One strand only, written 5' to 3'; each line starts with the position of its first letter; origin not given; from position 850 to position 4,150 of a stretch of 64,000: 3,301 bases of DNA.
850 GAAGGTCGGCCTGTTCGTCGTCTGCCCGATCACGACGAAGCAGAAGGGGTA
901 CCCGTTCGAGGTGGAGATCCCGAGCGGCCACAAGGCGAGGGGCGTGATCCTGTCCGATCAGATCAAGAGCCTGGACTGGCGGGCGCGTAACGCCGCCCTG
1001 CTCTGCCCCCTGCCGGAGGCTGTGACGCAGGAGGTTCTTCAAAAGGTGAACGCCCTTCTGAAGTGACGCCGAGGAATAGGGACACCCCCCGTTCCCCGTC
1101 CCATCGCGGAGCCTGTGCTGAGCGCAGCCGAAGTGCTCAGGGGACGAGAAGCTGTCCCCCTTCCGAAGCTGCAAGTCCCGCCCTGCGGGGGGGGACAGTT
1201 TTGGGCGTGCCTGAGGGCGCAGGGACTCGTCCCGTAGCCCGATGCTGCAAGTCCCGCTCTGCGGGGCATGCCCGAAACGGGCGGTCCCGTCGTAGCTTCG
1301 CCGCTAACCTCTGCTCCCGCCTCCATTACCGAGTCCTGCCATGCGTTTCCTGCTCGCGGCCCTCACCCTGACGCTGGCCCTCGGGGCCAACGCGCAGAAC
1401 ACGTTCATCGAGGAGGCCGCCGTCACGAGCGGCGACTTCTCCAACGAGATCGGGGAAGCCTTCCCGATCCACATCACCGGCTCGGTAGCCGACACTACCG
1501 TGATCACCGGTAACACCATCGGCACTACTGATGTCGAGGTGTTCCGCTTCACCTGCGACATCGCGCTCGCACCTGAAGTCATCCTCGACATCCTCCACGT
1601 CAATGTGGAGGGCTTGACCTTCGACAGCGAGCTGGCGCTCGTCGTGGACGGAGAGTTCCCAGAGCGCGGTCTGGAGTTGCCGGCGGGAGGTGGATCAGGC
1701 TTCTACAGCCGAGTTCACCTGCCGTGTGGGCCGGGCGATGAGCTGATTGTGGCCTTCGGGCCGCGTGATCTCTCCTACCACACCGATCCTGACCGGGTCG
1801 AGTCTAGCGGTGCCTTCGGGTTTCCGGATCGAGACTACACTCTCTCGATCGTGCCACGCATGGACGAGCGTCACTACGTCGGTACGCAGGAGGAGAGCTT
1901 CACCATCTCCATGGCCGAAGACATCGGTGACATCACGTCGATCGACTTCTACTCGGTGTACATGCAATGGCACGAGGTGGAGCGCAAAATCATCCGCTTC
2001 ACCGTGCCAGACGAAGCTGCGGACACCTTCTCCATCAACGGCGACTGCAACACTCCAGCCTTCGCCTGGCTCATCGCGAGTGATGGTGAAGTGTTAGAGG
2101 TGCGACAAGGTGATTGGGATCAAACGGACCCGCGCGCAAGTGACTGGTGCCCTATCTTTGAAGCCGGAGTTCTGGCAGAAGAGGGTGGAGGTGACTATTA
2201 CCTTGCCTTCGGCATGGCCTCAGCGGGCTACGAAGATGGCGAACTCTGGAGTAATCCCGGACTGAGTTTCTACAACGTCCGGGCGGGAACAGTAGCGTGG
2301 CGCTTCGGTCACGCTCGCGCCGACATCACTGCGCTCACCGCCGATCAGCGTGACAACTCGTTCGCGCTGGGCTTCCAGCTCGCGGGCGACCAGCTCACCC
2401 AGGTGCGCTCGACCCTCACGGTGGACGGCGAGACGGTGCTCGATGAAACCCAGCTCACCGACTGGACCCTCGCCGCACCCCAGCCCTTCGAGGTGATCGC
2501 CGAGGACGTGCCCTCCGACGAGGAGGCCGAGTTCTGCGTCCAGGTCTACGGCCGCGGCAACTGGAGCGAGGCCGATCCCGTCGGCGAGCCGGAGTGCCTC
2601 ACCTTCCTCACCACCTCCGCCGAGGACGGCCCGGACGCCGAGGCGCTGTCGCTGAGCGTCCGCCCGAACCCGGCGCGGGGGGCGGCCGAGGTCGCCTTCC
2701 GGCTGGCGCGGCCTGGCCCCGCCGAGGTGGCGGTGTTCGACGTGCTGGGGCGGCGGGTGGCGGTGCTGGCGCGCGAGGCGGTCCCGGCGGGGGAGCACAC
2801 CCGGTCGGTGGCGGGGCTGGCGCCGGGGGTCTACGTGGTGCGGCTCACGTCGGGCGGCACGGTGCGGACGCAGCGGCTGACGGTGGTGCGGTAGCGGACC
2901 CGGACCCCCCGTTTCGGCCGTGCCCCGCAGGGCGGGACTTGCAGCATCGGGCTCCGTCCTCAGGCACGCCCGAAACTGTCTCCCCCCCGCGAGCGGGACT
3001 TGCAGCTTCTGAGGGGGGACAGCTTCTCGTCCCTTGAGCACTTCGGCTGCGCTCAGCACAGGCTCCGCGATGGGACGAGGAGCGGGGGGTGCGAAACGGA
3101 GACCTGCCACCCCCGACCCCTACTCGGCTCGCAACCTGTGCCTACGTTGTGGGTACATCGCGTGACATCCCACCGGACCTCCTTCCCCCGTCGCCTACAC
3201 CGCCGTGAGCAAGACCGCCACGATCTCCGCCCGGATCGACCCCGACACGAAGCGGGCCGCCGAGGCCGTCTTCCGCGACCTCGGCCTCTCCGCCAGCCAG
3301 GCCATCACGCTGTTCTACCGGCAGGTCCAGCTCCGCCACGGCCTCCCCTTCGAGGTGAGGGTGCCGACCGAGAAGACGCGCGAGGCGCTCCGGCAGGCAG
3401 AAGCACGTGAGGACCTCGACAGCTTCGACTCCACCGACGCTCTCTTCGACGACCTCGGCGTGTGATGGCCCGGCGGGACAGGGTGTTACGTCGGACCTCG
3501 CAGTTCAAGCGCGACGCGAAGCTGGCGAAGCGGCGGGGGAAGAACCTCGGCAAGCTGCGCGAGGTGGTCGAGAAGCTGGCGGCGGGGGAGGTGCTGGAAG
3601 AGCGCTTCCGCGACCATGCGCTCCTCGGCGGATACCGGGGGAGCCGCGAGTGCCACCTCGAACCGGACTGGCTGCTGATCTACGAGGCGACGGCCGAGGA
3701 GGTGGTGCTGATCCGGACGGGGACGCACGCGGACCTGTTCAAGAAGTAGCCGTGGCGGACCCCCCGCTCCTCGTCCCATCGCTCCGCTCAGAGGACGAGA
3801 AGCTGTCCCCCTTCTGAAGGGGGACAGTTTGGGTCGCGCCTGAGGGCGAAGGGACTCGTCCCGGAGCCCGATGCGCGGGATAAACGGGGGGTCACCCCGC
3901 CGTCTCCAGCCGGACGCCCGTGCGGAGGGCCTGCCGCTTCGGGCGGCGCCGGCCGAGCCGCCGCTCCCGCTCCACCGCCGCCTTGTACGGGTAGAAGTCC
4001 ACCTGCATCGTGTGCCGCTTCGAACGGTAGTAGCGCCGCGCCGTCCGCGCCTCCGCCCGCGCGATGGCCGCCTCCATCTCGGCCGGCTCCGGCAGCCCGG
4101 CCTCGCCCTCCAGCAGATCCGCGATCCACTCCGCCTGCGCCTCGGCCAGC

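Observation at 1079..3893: Family of TIR-bounded, hairpin-modular elements that sit directly against stop codons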

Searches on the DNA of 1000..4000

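Call 19: search_rna_families(source=window, start=1000, end=4000, threshold=evalue, max_evalue=10, show_alignments=2)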
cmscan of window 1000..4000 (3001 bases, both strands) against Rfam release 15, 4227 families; matches with E-value up to 10: 1.
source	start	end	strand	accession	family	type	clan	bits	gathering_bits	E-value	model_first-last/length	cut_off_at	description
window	3782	3851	+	RF03366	mir-3122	Gene; miRNA;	-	21.3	92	1.5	1-73/73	no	mir-3122 microRNA precursor family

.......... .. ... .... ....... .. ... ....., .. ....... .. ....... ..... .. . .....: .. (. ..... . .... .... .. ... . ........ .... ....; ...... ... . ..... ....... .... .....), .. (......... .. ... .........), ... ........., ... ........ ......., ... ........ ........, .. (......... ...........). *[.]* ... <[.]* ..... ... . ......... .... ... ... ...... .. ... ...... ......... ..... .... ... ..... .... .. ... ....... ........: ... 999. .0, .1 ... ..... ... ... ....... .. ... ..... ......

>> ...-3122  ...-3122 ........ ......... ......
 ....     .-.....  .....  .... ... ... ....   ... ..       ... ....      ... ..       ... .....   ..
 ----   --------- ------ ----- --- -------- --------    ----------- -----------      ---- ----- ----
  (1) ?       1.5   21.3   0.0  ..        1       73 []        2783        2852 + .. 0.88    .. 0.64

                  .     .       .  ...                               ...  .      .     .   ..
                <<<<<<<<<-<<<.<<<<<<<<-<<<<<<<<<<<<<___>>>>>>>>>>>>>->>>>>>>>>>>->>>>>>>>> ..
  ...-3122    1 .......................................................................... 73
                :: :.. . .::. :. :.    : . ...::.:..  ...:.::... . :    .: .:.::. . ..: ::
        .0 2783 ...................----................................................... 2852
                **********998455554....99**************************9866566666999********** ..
